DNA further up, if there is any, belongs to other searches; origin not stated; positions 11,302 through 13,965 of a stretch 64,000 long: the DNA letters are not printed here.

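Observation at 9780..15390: GntR-regulated glycyl-radical-enzyme operon ending in a prolidase-type peptidase: candidate peptide-linked (hydroxy)proline GRE pathway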

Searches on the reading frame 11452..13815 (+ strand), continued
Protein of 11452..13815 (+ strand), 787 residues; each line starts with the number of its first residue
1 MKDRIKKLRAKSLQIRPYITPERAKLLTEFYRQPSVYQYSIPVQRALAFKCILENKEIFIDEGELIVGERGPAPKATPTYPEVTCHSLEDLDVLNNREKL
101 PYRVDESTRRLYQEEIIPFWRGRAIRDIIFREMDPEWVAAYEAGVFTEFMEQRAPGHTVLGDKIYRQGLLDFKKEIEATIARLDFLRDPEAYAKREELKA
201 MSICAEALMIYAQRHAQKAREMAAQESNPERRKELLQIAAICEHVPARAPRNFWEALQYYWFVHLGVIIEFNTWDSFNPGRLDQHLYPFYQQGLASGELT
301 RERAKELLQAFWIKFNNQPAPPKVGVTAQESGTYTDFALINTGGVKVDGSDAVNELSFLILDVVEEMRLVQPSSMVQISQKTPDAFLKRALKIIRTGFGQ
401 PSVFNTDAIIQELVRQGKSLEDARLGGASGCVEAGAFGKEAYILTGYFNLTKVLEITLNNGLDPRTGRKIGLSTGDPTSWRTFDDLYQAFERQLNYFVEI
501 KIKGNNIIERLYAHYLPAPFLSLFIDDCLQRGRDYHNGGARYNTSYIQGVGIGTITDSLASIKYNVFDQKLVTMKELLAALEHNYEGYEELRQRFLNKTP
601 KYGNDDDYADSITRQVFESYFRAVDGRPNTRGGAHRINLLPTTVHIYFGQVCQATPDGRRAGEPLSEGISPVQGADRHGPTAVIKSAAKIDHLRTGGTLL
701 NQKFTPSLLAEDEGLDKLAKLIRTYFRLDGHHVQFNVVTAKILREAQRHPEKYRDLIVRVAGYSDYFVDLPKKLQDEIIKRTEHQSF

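Call 23: search_protein_families(library=pfam, proteins=[L047:3536-4438:+, L032:5744-6631:+, L076:1898-3658:-, L028:7732-8898:-, L007:13726-14718:+, L010:15881-16918:-, L056:8141-9754:-, L054:8516-9550:+, L049:7757-10051:+, L076:12428-13384:-], max_evalue=0.00001)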
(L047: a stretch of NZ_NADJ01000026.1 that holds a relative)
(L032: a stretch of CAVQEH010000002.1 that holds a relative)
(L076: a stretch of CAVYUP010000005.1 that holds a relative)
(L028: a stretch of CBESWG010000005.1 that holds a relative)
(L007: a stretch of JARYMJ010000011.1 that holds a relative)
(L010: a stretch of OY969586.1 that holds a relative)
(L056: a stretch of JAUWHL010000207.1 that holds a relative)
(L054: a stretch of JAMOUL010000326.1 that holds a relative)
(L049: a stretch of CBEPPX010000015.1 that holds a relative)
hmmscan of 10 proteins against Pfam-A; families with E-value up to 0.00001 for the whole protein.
L047:3536-4438:+ (300 aa): 2 families
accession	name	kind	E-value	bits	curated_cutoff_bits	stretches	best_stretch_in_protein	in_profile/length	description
PF00005.33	ABC_tran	-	1.2e-29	104.1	25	1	63-223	1-136/137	ABC transporter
PF12399.14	BCA_ABC_TP_C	-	1.2e-13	50.8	25.5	1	273-298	1-26/27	Branched-chain amino acid ATP-binding cassette transporter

L032:5744-6631:+ (295 aa): 1 family
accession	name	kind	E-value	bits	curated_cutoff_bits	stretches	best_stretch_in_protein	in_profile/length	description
PF00892.27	EamA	-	7.8e-30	104.3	28.2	2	4-137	2-134/135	EamA-like transporter family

L076:1898-3658:- (586 aa): 3 families
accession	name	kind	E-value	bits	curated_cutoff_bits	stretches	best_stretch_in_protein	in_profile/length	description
PF02518.31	HATPase_c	-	6e-26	91.5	26.4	1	464-579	2-109/111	Histidine kinase-, DNA gyrase B-, and HSP90-like ATPase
PF02743.24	dCache_1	-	9.7e-12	45.4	45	1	38-284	5-239/240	Cache domain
PF00512.31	HisKA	-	7.5e-06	26.4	26.9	1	357-418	3-63/66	His Kinase A (phospho-acceptor) domain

L028:7732-8898:- (388 aa): 1 family
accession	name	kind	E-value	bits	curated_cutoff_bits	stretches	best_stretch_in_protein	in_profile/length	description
PF01263.26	Aldose_epim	-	1.3e-95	320.7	27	1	60-383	2-299/299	Aldose 1-epimerase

L007:13726-14718:+ (330 aa): 2 families
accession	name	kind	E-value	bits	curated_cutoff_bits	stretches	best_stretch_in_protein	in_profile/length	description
PF02423.21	OCD_Mu_crystall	-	3.5e-69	233.6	24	1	9-312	9-304/314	Ornithine cyclodeaminase/mu-crystallin family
PF01488.26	Shikimate_DH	-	8.4e-07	29.6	24.3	1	129-220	11-99/138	Shikimate / quinate 5-dehydrogenase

L010:15881-16918:- (345 aa): 4 families
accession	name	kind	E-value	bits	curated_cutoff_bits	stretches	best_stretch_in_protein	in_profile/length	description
PF08240.17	ADH_N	-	5.2e-30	104.2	23.5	1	25-139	2-104/104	Alcohol dehydrogenase GroES-like domain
PF00107.32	ADH_zinc_N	-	1.1e-23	84.1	31.8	1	177-304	1-128/129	Zinc-binding dehydrogenase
PF16912.11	Glu_dehyd_C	-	2.8e-13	50.3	34.9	1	148-342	6-209/211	Glucose dehydrogenase C-terminus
PF13602.12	ADH_zinc_N_2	-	6.9e-07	30.7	27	1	229-331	17-124/134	Zinc-binding dehydrogenase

L056:8141-9754:- (537 aa): 1 family
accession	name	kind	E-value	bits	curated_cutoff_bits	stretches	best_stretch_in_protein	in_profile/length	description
PF01212.27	Beta_elim_lyase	-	9e-59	199.6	27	1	52-498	1-286/288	Beta-eliminating lyase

L054:8516-9550:+ (344 aa): 1 family
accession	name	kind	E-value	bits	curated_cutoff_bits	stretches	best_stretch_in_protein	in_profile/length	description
PF05544.16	Pro_racemase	-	5e-118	394.3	27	1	19-341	2-324/325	Proline racemase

L049:7757-10051:+ (764 aa): 4 families
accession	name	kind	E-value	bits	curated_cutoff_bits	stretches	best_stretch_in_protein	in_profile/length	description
PF00930.27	DPPIV_N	-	1.4e-86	290.9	22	1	125-472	2-353/354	Dipeptidyl peptidase IV (DPP IV) N-terminal region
PF00326.27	Peptidase_S9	-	1.3e-45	156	22.6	1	562-759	8-210/213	Prolyl oligopeptidase family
PF01738.24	DLH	-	6.3e-08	32.9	21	1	562-757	35-208/217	Dienelactone hydrolase family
PF20434.5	BD-FAE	-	2.8e-07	30.7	26.8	0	666-718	162-215/215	BD-FAE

L076:12428-13384:- (318 aa): 4 families
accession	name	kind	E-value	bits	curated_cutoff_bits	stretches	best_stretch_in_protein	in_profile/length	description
PF00561.26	Abhydrolase_1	-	2.5e-32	112.9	25.8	1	51-303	2-244/245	alpha/beta hydrolase fold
PF12697.13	Abhydrolase_6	-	3.9e-13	51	26.3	1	52-308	1-215/217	Alpha/beta hydrolase family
PF12146.15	Hydrolase_4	-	1.9e-11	44.2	27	1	53-154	8-112/239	Serine aminopeptidase, S33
PF06028.17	DUF915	-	6.1e-06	26.2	22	1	108-203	93-192/255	Alpha/beta hydrolase of unknown function (DUF915)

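Call 49: search_protein_families(library=pfam, alignment_id=A4, max_evalue=0.00001)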
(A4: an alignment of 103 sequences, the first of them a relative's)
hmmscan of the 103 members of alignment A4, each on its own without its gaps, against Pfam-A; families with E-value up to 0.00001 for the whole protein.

A. member 1, L005:63-758:+ (232 aa): 2 families
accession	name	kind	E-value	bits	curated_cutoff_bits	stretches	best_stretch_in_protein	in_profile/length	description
PF07729.17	FCD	-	6.2e-20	72.3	24.3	1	89-206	3-120/125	FCD domain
PF00392.27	GntR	-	2.3e-13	50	27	1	16-77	2-64/64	Bacterial regulatory proteins, gntR family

B. families by the number of members that match (of 103 scanned): 130 families (the first 25 are shown)
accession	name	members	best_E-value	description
PF00557.29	Peptidase_M24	10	4.9e-59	Metallopeptidase family M24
PF05195.22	AMP_N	10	8.3e-27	Aminopeptidase P, N-terminal domain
PF00892.27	EamA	4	7e-49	EamA-like transporter family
PF00005.33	ABC_tran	4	1.2e-36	ABC transporter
PF07690.21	MFS_1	3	3.1e-49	Major Facilitator Superfamily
PF07729.17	FCD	3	1.8e-22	FCD domain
PF00392.27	GntR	3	5.8e-15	Bacterial regulatory proteins, gntR family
PF13304.12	AAA_21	3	8e-09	AAA domain, putative AbiEii toxin, Type IV TA system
PF01263.26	Aldose_epim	2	1.3e-96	Aldose 1-epimerase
PF00071.28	Ras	2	1.5e-30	Ras family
PF08477.19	Roc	2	1.8e-21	Ras of Complex, Roc, domain of DAPkinase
PF01926.29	MMR_HSR1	2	1.8e-18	50S ribosome-binding GTPase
PF00025.27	Arf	2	1.5e-14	ADP-ribosylation factor family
PF12840.13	HTH_20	2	6.2e-07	Helix-turn-helix domain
PF02335.20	Cytochrom_C552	1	7.7e-140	Cytochrome c552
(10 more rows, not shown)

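Call 59: search_protein_families(library=ncbifam, proteins=[L054:8516-9550:+, L007:13726-14718:+, L049:7757-10051:+, L032:5744-6631:+], max_evalue=1e-10)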
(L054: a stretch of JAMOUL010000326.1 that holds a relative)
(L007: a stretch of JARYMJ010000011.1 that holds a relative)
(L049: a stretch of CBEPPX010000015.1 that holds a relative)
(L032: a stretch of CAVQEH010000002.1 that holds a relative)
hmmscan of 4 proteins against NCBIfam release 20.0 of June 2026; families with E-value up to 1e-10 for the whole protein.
L054:8516-9550:+ (344 aa): 6 families
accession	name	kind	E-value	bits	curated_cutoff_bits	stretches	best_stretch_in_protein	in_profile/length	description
NF045511.1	TransHydProDhtase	equivalog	1.2e-123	412.5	540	1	15-344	6-335/335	trans-3-hydroxy-L-proline dehydratase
NF010576.0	PRK13969.1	equivalog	1.9e-115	385.4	556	1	14-343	5-334/335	proline racemase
NF010578.0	PRK13971.1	equivalog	1.9e-92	310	376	1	17-343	7-332/333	4-hydroxyproline epimerase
NF047722.1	T3LHypDht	equivalog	7.1e-79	265.3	550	1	14-342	5-334/341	trans-3-hydroxy-L-proline dehydratase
NF052296.1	HdxProlEpimProt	equivalog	2.1e-62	211.3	450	1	17-341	2-308/309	4-hydroxyproline epimerase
NF010577.0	PRK13970.1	equivalog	5.8e-46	157.2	442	1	15-340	4-308/311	4-hydroxyproline epimerase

L007:13726-14718:+ (330 aa): 13 families
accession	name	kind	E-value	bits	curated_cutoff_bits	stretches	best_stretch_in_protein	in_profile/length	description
NF006141.0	PRK08291.1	equivalog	1.3e-117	392.4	408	1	4-321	5-322/330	cyclodeaminase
TIGR02992.1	ectoine_eutC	equivalog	2.7e-107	358.7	471.65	1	6-322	4-320/326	ectoine utilization protein EutC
NF005296.0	PRK06823.1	equivalog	4.5e-94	315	438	1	11-313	9-308/315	ornithine cyclodeaminase family protein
TIGR02371.1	ala_DH_arch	equivalog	1.5e-77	260.9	409.15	1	9-314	8-309/325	alanine dehydrogenase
NF006379.0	PRK08618.1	equivalog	4.5e-67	226.7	417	1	9-322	7-319/326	ornithine cyclodeaminase family protein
NF045643.1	ImmsucRedBhcD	equivalog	3.6e-61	207.2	500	1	8-323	6-315/321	iminosuccinate reductase BhcD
NF004793.0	PRK06141.1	equivalog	1.2e-50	172.3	322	1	62-314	58-307/314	bifunctional Delta(1)-pyrroline-2-carboxylate/Delta(1)-piperideine-2-carboxylate reductase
NF005762.1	PRK07589.1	equivalog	6.3e-36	124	350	1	63-317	62-308/334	ornithine cyclodeaminase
TIGR03944.1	dehyd_SbnB_fam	equivalog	1.2e-33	116.5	326.9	1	19-329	19-326/327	2,3-diaminopropionate biosynthesis protein SbnB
NF005603.0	PRK07340.1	equivalog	2.6e-26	92.6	266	1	16-255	17-247/307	delta(1)-pyrroline-2-carboxylate reductase family protein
NF005011.0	PRK06407.1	subfamily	2.9e-24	85.8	337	1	88-316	78-297/302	ornithine cyclodeaminase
NF004848.0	PRK06199.1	subfamily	3.9e-22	78.8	362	1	77-322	103-365/379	tyramine oxidase subunit B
NF045512.1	PyrPipCarbRedLhpI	equivalog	9.5e-19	67.7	400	1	11-255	8-242/298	bifunctional Delta(1)-pyrroline-2-carboxylate/Delta(1)-piperideine-2-carboxylate reductase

L049:7757-10051:+ (764 aa): 2 families
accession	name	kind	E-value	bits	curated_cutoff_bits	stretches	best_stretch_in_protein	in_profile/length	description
NF053518.1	DipepPtdsDpp5Prph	equivalog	5.9e-21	74.6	900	1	386-757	285-652/655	dipeptidyl-peptidase Dpp5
NF033523.0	lasso_peptidase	equivalog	4.1e-11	42.4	400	0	467-686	341-569/638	Atxe2 family lasso peptide isopeptidase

L032:5744-6631:+ (295 aa): 1 family
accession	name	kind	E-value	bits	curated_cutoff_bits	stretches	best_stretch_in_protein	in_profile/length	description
TIGR00950.1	2A78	equivalog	1.3e-14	54.3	230.2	0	17-198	2-175/264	carboxylate/amino acid/amine transporter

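Call 64: search_protein_families(library=ncbifam, proteins=[L035:12373-13764:+, L051:12444-13832:+, L035:10001-12352:+, L051:10001-12361:+, L049:3306-5666:+, L045:10001-12355:+], max_evalue=1e-100)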
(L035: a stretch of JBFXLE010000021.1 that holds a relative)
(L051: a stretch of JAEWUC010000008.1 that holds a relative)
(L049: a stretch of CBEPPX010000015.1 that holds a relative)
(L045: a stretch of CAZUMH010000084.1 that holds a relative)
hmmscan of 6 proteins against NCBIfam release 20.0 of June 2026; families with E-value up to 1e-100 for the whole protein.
L035:12373-13764:+ (464 aa): 0 families

L051:12444-13832:+ (463 aa): 0 families

L035:10001-12352:+ (784 aa): 7 families
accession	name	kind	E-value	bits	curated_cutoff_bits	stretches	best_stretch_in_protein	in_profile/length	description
NF043068.1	glycl_HYPD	equivalog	0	1306.4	1100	1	2-784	1-782/784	trans-4-hydroxy-L-proline dehydratase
TIGR01774.1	PFL2-3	subfamily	2.2e-202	674.5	678.2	1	1-783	2-783/786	formate C-acetyltransferase/glycerol dehydratase family glycyl radical enzyme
NF048011.1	SfplDhtHpsGDes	equivalog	4e-167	558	1000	1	3-783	24-818/821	(2S)-3-sulfopropanediol dehydratase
TIGR04394.1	choline_CutC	equivalog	1.9e-155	519.5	1050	1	1-782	1-784/789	choline trimethylamine-lyase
NF007437.0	PRK09983.1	equivalog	3.7e-154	514.7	1109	1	1-783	1-762/765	formate C-acetyltransferase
NF048009.1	SfplDhtHpfGKleb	equivalog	3.9e-154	514.8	1000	1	4-783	27-821/824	(2S)-3-sulfopropanediol dehydratase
NF033718.1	indole_decarb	equivalog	1.9e-130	436.7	1100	1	115-783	167-865/868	indoleacetate decarboxylase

L051:10001-12361:+ (787 aa): 8 families
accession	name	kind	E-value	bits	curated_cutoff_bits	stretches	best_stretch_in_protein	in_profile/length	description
NF043068.1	glycl_HYPD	equivalog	0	1326.4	1100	1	2-785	1-783/784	trans-4-hydroxy-L-proline dehydratase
TIGR01774.1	PFL2-3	subfamily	1.3e-204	681.8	678.2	1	1-785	2-785/786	formate C-acetyltransferase/glycerol dehydratase family glycyl radical enzyme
NF048011.1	SfplDhtHpsGDes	equivalog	3.8e-174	581.2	1000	1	2-785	23-820/821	(2S)-3-sulfopropanediol dehydratase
TIGR04394.1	choline_CutC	equivalog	1.2e-164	549.9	1050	1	2-783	2-785/789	choline trimethylamine-lyase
NF048009.1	SfplDhtHpfGKleb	equivalog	5e-159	531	1000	1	4-784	27-822/824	(2S)-3-sulfopropanediol dehydratase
NF007437.0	PRK09983.1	equivalog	5.2e-157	524.1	1109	1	1-785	1-764/765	formate C-acetyltransferase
NF033718.1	indole_decarb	equivalog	2.7e-127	426.2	1100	1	3-785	33-867/868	indoleacetate decarboxylase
NF033715.1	glycyl_HPDL_Lrg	equivalog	4.1e-101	339.2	1150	0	199-587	273-680/901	4-hydroxyphenylacetate decarboxylase large subunit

L049:3306-5666:+ (787 aa): 8 families
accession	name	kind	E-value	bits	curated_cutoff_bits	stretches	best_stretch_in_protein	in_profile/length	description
NF043068.1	glycl_HYPD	equivalog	0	1337.6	1100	1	2-785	1-783/784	trans-4-hydroxy-L-proline dehydratase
TIGR01774.1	PFL2-3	subfamily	3.1e-199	664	678.2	1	1-784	2-784/786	formate C-acetyltransferase/glycerol dehydratase family glycyl radical enzyme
NF048011.1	SfplDhtHpsGDes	equivalog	2.3e-172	575.3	1000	1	3-785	24-820/821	(2S)-3-sulfopropanediol dehydratase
TIGR04394.1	choline_CutC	equivalog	6.4e-161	537.6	1050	1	2-783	2-785/789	choline trimethylamine-lyase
NF048009.1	SfplDhtHpfGKleb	equivalog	5.8e-160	534.1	1000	1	4-783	27-821/824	(2S)-3-sulfopropanediol dehydratase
NF007437.0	PRK09983.1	equivalog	2.3e-154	515.4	1109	1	1-784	1-763/765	formate C-acetyltransferase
NF033718.1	indole_decarb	equivalog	9e-128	427.8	1100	0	3-586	33-645/868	indoleacetate decarboxylase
NF033715.1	glycyl_HPDL_Lrg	equivalog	4.9e-106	355.5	1150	0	199-585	273-678/901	4-hydroxyphenylacetate decarboxylase large subunit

L045:10001-12355:+ (785 aa): 7 families
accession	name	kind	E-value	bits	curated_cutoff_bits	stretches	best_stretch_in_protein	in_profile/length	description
NF043068.1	glycl_HYPD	equivalog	0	1271.7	1100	1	2-784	1-782/784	trans-4-hydroxy-L-proline dehydratase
TIGR01774.1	PFL2-3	subfamily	4.7e-205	683.3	678.2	1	1-785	2-785/786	formate C-acetyltransferase/glycerol dehydratase family glycyl radical enzyme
NF048011.1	SfplDhtHpsGDes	equivalog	2.8e-166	555.1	1000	1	3-785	24-820/821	(2S)-3-sulfopropanediol dehydratase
NF007437.0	PRK09983.1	equivalog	4.5e-153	511.2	1109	1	1-785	1-764/765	formate C-acetyltransferase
TIGR04394.1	choline_CutC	equivalog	9.3e-150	500.7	1050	1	2-782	2-784/789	choline trimethylamine-lyase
NF048009.1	SfplDhtHpfGKleb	equivalog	3.4e-144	481.9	1000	1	4-783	27-821/824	(2S)-3-sulfopropanediol dehydratase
NF033718.1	indole_decarb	equivalog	3.5e-122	409.3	1100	0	190-590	249-648/868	indoleacetate decarboxylase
